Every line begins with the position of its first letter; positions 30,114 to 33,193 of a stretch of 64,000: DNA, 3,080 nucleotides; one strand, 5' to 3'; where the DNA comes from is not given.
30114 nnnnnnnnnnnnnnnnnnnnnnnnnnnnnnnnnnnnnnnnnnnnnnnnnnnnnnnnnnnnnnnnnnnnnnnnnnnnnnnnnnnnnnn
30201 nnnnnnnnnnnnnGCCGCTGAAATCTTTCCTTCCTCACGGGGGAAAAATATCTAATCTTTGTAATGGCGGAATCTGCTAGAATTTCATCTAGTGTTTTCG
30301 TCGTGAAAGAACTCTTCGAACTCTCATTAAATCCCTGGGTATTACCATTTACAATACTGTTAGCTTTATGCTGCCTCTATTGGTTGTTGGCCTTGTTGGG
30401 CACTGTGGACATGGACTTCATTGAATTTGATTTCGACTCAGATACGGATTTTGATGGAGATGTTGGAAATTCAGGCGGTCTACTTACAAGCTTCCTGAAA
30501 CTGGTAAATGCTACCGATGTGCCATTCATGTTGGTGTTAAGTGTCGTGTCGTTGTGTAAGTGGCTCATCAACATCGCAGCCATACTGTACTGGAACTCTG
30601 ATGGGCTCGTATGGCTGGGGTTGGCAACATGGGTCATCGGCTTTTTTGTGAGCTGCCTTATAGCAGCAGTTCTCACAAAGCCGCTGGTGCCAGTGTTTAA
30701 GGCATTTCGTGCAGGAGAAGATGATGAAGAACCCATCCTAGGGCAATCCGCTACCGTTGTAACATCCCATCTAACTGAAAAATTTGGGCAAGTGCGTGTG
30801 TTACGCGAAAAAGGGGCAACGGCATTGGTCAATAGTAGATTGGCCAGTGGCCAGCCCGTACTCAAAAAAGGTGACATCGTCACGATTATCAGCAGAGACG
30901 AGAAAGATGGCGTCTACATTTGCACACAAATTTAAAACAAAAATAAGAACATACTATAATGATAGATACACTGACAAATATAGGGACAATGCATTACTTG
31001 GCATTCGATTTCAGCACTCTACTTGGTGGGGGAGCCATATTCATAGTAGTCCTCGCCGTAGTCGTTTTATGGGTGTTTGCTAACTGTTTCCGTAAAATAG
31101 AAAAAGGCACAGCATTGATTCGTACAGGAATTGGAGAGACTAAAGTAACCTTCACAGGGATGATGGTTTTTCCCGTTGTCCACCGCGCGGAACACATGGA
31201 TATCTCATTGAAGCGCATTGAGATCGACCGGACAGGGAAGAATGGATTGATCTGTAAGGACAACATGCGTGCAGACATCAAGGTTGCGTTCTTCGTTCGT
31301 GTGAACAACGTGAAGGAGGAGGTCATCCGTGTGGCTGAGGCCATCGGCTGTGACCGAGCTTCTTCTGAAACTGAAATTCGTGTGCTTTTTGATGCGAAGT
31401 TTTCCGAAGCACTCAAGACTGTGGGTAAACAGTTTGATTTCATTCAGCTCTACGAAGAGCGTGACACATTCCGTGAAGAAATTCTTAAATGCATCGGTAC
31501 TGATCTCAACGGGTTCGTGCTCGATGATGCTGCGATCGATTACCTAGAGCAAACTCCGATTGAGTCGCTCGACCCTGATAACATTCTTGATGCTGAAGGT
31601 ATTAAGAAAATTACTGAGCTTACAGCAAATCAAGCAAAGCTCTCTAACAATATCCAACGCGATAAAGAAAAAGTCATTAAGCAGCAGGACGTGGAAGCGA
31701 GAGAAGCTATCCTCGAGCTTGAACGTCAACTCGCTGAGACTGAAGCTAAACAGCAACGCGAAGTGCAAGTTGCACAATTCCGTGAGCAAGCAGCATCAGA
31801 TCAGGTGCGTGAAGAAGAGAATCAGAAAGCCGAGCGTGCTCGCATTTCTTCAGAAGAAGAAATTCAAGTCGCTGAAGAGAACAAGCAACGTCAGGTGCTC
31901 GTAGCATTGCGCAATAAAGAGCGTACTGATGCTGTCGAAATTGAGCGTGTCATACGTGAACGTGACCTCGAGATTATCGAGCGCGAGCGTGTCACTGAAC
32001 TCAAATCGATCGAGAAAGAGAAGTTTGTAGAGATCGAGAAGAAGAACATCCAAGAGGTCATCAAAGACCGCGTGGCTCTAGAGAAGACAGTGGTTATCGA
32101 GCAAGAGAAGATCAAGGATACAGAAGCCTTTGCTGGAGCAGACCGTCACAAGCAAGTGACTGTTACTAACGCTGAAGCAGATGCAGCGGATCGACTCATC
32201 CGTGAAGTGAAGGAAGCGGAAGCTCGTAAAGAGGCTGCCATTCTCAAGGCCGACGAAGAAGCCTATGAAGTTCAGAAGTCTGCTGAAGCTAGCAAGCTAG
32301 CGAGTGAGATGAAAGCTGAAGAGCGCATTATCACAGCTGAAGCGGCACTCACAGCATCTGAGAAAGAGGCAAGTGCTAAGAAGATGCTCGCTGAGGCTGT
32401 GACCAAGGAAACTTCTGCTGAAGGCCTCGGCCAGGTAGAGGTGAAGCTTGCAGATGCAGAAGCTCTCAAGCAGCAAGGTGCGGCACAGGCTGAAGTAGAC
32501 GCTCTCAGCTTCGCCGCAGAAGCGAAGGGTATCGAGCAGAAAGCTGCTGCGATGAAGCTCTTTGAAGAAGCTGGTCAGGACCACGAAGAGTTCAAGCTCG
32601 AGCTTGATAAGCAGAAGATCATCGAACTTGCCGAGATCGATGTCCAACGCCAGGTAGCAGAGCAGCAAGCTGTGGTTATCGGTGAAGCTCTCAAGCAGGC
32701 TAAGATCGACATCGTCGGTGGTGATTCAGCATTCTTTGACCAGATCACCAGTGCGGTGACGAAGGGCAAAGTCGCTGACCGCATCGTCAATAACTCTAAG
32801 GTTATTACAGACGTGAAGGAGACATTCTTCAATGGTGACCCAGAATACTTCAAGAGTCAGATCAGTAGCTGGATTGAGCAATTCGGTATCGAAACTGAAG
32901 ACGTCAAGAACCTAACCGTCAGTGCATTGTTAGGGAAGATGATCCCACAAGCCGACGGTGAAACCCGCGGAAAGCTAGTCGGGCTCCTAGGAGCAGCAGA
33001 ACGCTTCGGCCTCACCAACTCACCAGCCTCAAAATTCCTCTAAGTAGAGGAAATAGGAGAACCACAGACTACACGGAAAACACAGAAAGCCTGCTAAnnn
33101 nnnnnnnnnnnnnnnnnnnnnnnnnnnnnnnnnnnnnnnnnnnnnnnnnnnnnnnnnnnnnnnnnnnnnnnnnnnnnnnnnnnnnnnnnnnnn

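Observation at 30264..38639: Flotillin/NfeD pair co-transcribed with a GxxExxY nuclease-fold protein and a giant AAA+ protein: a candidate undescribed membrane-associated system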

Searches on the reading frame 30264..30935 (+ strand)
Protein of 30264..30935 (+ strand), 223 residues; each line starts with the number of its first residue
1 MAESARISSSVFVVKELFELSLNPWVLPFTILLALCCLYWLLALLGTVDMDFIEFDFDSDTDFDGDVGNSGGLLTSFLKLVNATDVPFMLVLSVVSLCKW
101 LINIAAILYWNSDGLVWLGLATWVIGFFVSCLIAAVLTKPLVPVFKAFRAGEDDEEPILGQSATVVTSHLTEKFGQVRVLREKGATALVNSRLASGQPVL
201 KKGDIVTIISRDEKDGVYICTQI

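Call 4: search_protein_families(library=pfam, proteins=[window:30264-30935:+], max_evalue=0.01)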
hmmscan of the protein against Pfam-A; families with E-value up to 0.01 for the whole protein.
window:30264-30935:+ (223 aa): 1 family
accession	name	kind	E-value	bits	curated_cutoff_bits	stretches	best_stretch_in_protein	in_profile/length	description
PF21001.2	YqiJ_N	-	0.0029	18.2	23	1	27-95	6-75/116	Inner membrane protein YqiJ, N-terminal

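Call 5: search_protein_families(library=ncbifam, proteins=[window:30264-30935:+], max_evalue=0.01)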
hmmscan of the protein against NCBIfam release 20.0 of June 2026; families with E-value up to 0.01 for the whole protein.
window:30264-30935:+ (223 aa): 0 families

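Call 6: search_protein_families(library=padloc, proteins=[window:30264-30935:+], max_evalue=0.01)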
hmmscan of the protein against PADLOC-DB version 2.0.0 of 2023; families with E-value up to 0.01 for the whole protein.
window:30264-30935:+ (223 aa): 0 families

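Call 8: search_protein_families(library=pfam, proteins=[window:30264-30935:+], max_evalue=10)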
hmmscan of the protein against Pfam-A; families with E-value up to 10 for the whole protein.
window:30264-30935:+ (223 aa): 1 family
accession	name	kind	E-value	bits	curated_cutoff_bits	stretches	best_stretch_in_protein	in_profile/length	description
PF21001.2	YqiJ_N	-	0.0029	18.2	23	1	27-95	6-75/116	Inner membrane protein YqiJ, N-terminal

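Call 87: search_solved_structures(query=A6, max_evalue=5)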
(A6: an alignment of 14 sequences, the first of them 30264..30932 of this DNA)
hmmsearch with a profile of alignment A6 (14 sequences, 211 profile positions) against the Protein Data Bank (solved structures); distinct sequences matched with E-value up to 5: 3.
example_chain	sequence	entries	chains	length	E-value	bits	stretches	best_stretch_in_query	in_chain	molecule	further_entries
2k14_A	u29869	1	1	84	0.17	14.7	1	142-197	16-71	YuaF protein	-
2mp8_A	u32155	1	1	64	0.24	14.2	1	91-142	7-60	NKR-5-3B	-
5vkh_C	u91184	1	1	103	0.71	12.6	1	65-143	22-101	pH-gated potassium channel KcsA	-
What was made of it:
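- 30264..30935 (+): YqiJ/YuaF-type NfeD-like membrane protein (223 aa). It has three hydrophobic segments (26-44, 84-108, 118-136), an acidic D-rich loop at 45-70, and a soluble C-terminal domain of about 85 aa. The top PDB profile hit is the soluble domain of YuaF, 2k14, but it is weak (E 0.17, call 87).
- On NfeD (YqiJ/YuaF type): The OB fold itself has only weak support: the YuaF 2k14 match has E 0.17 (call 87), and no structure was predicted.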

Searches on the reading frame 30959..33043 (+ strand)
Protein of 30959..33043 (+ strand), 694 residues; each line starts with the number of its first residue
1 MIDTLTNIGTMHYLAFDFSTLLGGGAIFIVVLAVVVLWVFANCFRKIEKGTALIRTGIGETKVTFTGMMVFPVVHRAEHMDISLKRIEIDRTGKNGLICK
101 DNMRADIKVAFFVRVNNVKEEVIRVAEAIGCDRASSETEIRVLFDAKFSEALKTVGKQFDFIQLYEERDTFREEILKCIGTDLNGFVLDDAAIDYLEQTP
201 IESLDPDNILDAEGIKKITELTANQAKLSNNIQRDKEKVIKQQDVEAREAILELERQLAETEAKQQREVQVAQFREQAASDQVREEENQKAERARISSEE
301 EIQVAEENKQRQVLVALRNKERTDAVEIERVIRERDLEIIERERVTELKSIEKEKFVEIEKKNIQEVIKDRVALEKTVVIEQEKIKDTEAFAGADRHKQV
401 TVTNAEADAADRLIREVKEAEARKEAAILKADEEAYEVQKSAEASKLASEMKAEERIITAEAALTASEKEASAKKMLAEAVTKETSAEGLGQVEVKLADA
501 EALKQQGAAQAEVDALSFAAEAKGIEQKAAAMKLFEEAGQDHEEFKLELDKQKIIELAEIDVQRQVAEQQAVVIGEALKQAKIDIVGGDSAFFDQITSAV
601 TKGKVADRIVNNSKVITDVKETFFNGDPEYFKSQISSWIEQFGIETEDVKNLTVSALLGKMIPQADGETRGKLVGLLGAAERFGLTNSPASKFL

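Call 4: search_protein_families(library=pfam, proteins=[window:30959-33043:+], max_evalue=0.01)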
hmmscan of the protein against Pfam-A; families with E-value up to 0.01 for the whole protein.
window:30959-33043:+ (694 aa): 0 families

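Call 5: search_protein_families(library=ncbifam, proteins=[window:30959-33043:+], max_evalue=0.01)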
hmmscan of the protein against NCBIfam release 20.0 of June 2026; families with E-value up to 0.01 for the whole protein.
window:30959-33043:+ (694 aa): 0 families

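Call 6: search_protein_families(library=padloc, proteins=[window:30959-33043:+], max_evalue=0.01)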
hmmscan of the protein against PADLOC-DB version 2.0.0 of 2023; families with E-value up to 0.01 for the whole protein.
window:30959-33043:+ (694 aa): 0 families

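Call 8: search_protein_families(library=pfam, proteins=[window:30959-33043:+], max_evalue=10)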
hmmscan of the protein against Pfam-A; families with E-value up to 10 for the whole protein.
window:30959-33043:+ (694 aa): 0 families

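Call 9: search_solved_structures(query=window:30959-33043:+, max_evalue=1, show_alignments=2)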
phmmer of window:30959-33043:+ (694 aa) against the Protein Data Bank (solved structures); distinct sequences matched with E-value up to 1: 1.
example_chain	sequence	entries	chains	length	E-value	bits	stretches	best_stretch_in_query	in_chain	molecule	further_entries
8w8w_R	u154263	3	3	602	0.79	11.7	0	165-240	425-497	Soluble cytochrome b562,Melanocortin receptor 3,Fusion protein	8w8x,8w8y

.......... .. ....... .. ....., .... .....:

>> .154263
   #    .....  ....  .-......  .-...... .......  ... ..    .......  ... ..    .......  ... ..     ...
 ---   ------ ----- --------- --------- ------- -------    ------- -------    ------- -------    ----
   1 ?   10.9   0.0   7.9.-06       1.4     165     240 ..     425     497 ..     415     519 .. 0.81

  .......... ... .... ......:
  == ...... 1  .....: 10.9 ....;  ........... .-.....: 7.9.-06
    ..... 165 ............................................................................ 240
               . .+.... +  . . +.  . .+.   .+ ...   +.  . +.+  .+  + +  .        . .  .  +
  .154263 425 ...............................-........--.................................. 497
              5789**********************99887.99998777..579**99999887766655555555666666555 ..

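Call 15: find_homologous_proteins(query=window:30959-33043:+, max_evalue=0.001)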
Query window:30959-33043:+ (694 aa): 8000 proteins with E <= 0.001 among 8000 candidates; the best 120 are listed.
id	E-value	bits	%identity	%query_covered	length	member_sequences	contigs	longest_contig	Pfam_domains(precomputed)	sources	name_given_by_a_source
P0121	0.0e+0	1406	100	99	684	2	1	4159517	-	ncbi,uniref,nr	ncbi:flotillin [Rubritalea profundi]|uniref:Flotillin n=2 Tax=Rubritalea profundi TaxID=1658618 RepI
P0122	0.0e+0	1340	93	100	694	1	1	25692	-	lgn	-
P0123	0.0e+0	1318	96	95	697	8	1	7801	-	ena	-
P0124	0.0e+0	1289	91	99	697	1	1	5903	-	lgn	-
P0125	0.0e+0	1276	92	97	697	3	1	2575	-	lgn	-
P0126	0.0e+0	1239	88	99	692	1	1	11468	-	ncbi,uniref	ncbi:MAG: flotillin family protein [Rubritalea sp.]|uniref:flotillin family protein n=1 Tax=Rubrital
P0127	0.0e+0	1229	86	100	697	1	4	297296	-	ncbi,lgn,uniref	ncbi:flotillin family protein [Rubritalea sp.]|uniref:flotillin family protein n=1 Tax=Rubritalea sp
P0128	0.0e+0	1175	83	99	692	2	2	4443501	-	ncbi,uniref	ncbi:flotillin family protein [Rubritalea tangerina]|uniref:Flotillin family protein n=1 Tax=Rubrita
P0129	0.0e+0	1151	81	100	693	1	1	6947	-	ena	-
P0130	0.0e+0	1151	81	100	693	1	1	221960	-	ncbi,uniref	ncbi:hypothetical protein Rhal01_02933 [Rubritalea halochordaticola]|uniref:Flotillin family protein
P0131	0.0e+0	1150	82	98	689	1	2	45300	-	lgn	-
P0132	0.0e+0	1147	80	100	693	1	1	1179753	-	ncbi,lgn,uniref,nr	ncbi:Uncharacterized membrane protein YqiK, contains Band7/PHB/SPFH domain [Rubritalea squalenifacie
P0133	0.0e+0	1144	83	96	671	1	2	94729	-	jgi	jgi:uncharacterized membrane protein YqiK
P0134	0.0e+0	1142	80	99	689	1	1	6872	-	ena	-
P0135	0.0e+0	1140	80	100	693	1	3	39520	-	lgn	-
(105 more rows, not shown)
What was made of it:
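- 30959..33043 (+): YqiK-like flotillin (694 aa): N-terminal membrane anchor (21-39), SPFH domain, long coiled coil and a conserved C-terminal domain. Named flotillin family or YqiK by NCBI and JGI (call 15).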

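Call 40: search_solved_structures(query=A4, max_evalue=1)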
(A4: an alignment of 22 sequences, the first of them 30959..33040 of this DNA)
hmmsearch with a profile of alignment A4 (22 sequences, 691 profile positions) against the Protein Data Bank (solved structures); distinct sequences matched with E-value up to 1: 1.
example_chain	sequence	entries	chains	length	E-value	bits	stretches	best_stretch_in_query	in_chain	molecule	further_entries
8z5g_A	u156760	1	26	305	0.66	11.2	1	414-480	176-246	Protein QmcA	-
